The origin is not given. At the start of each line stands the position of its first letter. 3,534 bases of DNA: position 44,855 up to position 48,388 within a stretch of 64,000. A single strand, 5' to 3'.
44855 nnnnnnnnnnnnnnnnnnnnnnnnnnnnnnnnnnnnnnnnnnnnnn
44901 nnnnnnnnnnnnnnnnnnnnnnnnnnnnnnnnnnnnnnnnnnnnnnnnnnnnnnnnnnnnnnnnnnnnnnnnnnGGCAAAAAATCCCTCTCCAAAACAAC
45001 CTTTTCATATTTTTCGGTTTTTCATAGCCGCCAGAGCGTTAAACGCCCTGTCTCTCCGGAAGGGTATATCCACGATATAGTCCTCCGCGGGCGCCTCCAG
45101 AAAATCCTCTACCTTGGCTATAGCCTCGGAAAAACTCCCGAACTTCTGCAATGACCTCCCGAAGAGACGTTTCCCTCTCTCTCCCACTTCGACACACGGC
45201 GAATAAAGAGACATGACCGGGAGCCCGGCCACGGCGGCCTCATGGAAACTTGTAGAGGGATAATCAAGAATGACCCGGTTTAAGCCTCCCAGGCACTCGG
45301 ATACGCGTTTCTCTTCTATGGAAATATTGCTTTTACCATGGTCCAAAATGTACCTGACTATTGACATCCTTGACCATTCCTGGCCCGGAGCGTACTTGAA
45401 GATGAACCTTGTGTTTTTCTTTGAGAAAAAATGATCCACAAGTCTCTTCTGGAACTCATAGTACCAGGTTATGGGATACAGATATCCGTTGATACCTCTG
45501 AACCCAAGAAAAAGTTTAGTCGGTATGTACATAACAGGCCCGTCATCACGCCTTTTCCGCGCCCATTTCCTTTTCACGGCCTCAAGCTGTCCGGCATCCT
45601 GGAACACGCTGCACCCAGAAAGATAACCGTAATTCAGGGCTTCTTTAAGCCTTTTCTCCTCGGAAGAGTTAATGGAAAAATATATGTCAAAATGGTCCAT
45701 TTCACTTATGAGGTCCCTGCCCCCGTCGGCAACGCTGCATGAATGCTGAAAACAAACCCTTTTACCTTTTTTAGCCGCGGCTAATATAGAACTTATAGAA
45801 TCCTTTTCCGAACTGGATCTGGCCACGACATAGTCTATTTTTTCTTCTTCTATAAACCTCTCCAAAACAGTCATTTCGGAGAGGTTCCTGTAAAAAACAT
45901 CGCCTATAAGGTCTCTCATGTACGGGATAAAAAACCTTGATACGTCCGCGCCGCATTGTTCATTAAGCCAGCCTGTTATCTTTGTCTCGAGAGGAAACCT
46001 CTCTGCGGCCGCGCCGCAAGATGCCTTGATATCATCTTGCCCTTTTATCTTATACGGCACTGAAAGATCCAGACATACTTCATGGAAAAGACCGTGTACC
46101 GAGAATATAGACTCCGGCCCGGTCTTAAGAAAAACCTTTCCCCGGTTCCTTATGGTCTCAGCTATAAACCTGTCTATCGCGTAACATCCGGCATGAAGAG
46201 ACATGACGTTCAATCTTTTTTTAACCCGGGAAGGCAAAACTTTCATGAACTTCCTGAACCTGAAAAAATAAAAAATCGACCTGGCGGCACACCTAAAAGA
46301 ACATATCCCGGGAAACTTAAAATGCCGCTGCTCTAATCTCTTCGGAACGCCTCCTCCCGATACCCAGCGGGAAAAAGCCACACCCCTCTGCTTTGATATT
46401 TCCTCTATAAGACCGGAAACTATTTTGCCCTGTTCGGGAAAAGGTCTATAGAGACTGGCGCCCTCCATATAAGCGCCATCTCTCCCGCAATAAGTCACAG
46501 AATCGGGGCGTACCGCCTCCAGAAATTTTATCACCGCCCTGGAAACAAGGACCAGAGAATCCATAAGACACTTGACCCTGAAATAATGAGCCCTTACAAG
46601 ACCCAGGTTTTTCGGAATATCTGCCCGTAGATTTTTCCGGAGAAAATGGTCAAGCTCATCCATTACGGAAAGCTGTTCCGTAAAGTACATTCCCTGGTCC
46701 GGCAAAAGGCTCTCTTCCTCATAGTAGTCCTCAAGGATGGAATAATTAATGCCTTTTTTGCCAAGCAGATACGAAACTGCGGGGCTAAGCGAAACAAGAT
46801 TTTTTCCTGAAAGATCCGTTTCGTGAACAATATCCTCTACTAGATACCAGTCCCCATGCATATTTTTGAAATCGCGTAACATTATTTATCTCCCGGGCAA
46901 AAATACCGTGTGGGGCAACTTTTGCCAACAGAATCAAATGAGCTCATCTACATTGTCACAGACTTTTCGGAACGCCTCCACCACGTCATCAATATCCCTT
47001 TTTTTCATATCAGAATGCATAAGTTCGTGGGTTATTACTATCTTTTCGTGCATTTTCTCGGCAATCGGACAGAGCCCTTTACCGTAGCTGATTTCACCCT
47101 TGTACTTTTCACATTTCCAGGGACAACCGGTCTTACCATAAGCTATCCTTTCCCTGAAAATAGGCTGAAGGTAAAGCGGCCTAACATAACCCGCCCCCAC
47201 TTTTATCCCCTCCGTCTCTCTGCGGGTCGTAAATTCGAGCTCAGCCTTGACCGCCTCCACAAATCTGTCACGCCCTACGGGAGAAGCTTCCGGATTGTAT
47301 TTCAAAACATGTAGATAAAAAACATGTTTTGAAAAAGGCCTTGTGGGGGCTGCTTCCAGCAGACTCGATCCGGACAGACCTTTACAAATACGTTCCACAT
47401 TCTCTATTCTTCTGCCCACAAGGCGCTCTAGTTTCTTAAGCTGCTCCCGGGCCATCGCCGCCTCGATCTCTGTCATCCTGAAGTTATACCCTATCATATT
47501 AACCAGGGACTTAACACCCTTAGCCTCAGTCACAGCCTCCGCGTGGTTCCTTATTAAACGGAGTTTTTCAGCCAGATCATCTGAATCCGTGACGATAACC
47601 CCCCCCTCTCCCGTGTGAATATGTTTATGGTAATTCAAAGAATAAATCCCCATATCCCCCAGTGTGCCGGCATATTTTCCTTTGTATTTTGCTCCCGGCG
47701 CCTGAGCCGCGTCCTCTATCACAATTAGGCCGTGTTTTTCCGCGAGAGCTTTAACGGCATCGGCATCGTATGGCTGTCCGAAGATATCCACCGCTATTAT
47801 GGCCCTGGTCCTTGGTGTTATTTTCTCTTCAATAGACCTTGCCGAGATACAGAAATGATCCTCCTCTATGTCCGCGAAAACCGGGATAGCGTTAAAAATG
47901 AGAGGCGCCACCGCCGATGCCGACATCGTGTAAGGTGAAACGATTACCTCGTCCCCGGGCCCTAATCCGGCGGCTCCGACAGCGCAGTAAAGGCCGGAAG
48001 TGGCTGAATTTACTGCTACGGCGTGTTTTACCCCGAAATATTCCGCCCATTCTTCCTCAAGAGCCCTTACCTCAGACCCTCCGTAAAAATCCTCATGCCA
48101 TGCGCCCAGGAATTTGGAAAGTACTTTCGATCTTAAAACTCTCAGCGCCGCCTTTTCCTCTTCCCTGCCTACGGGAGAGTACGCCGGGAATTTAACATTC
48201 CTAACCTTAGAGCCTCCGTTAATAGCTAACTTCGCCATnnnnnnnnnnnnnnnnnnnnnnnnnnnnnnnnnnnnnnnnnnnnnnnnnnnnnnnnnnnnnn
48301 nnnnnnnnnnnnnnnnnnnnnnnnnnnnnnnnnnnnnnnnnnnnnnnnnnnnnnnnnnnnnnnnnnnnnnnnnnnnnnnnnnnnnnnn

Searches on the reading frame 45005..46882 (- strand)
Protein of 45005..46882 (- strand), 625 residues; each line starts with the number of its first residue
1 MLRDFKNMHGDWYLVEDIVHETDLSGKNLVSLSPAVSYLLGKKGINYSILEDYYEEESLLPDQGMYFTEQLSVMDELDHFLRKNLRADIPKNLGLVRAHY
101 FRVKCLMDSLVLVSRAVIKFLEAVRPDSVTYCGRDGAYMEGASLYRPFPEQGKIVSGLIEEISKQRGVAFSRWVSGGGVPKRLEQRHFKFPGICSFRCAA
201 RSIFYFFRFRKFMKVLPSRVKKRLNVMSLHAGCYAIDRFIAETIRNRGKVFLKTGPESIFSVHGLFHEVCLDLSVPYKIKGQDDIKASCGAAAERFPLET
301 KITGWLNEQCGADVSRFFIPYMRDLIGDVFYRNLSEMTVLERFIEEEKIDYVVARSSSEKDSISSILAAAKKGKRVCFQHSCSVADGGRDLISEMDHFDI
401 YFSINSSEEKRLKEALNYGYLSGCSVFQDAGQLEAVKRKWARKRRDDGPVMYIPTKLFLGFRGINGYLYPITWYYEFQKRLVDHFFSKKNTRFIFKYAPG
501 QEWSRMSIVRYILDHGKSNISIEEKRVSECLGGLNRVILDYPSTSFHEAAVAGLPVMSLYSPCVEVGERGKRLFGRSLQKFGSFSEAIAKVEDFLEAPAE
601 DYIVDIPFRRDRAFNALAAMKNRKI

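Call 6: search_protein_families(library=ncbifam, proteins=[window:45005-46882:-])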
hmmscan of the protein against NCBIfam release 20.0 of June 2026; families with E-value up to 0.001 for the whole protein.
window:45005-46882:- (625 aa): 0 families

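Call 10: search_protein_families(library=pfam, proteins=[window:45005-46882:-], max_evalue=0.01)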
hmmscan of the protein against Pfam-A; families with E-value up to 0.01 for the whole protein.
window:45005-46882:- (625 aa): 0 families

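Call 24: search_protein_families(library=ncbifam, proteins=[window:45005-46882:-], max_evalue=0.001)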
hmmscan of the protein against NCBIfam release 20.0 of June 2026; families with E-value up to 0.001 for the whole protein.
window:45005-46882:- (625 aa): 0 families

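Call 81: search_solved_structures(query=window:45005-46882:-, max_evalue=1)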
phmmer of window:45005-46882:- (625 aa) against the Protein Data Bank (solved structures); distinct sequences matched with E-value up to 1: 0.

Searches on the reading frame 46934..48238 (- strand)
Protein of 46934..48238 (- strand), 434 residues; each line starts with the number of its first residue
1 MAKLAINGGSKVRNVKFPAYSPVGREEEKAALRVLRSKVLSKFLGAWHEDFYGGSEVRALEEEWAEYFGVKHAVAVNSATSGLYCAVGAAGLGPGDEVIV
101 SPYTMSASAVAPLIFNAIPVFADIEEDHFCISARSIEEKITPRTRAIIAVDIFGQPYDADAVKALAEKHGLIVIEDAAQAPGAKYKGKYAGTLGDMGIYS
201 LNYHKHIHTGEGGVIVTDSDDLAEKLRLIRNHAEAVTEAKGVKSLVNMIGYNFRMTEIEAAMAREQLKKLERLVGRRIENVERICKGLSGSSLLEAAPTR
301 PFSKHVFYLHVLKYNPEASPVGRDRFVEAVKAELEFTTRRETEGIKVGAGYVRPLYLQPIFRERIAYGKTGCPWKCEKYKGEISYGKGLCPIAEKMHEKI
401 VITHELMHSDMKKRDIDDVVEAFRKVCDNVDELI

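Call 6: search_protein_families(library=ncbifam, proteins=[window:46934-48238:-])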
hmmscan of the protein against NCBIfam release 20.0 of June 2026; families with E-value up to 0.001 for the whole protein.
window:46934-48238:- (434 aa): 17 families
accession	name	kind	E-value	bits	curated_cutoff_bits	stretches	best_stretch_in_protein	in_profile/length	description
TIGR03588.1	PseC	equivalog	7.7e-63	212.7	423.5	1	53-366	28-341/380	UDP-4-amino-4,6-dideoxy-N-acetyl-beta-L-altrosamine transaminase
NF008658.2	PRK11658.1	equivalog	3.9e-59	200.2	631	1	53-332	31-315/379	UDP-4-amino-4-deoxy-L-arabinose aminotransferase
TIGR04181.1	NHT_00031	hypoth_equivalog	2.3e-51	174.8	420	1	54-332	29-317/359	LegC family aminotransferase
NF008687.0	PRK11706.1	equivalog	7.9e-44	149.9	375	1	61-289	37-268/375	dTDP-4-amino-4,6-dideoxygalactose transaminase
NF011936.0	PRK15407.1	equivalog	8.9e-42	143.3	423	2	53-231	63-249/440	lipopolysaccharide biosynthesis protein RfbH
TIGR04427.1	PLP_DesI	equivalog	1.2e-41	143.1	650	1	53-337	50-326/390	dTDP-4-dehydro-6-deoxyglucose aminotransferase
TIGR02379.1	ECA_wecE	subfamily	3.8e-36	124.6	434.85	1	64-289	39-269/376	dTDP-4-amino-4,6-dideoxy-D-glucose transaminase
NF009079.0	PRK12414.1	subfamily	3.4e-07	29.6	481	1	71-149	91-168/384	methionine aminotransferase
NF004975.0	PRK06348.1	equivalog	6e-06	25.5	549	1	68-149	87-168/384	pyridoxal phosphate-dependent aminotransferase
NF005817.0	PRK07683.1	equivalog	4.7e-05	22.3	575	1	73-149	92-167/387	aminotransferase A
NF041091.1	asp_aminotase_Arch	equivalog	6e-05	22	550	1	68-177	85-200/376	aspartate aminotransferase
NF005816.0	PRK07682.1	equivalog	0.00024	19.8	620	1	82-180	102-206/390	aminotransferase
NF006569.0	PRK09082.1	subfamily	0.00041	19.6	420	1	74-148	94-168/386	methionine aminotransferase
NF041364.1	GntC_guanitoxin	equivalog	0.00042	19.3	415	1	74-176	63-173/356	guanitoxin biosynthesis PLP-dependent (S)-gamma-hydroxy-L-arginine cyclodehydratase GntC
NF005744.0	PRK07568.1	subfamily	0.00046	19.1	389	1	90-176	107-201/398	pyridoxal phosphate-dependent aminotransferase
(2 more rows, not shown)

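Call 10: search_protein_families(library=pfam, proteins=[window:46934-48238:-], max_evalue=0.01)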
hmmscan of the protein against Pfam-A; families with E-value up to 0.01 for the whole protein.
window:46934-48238:- (434 aa): 2 families
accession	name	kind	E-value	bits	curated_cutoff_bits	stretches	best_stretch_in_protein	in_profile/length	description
PF01041.23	DegT_DnrJ_EryC1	-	3.7e-87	293.3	19.8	1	52-373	21-329/360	DegT/DnrJ/EryC1/StrS aminotransferase family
PF01212.27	Beta_elim_lyase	-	0.00011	22.1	27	1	51-272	27-267/288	Beta-eliminating lyase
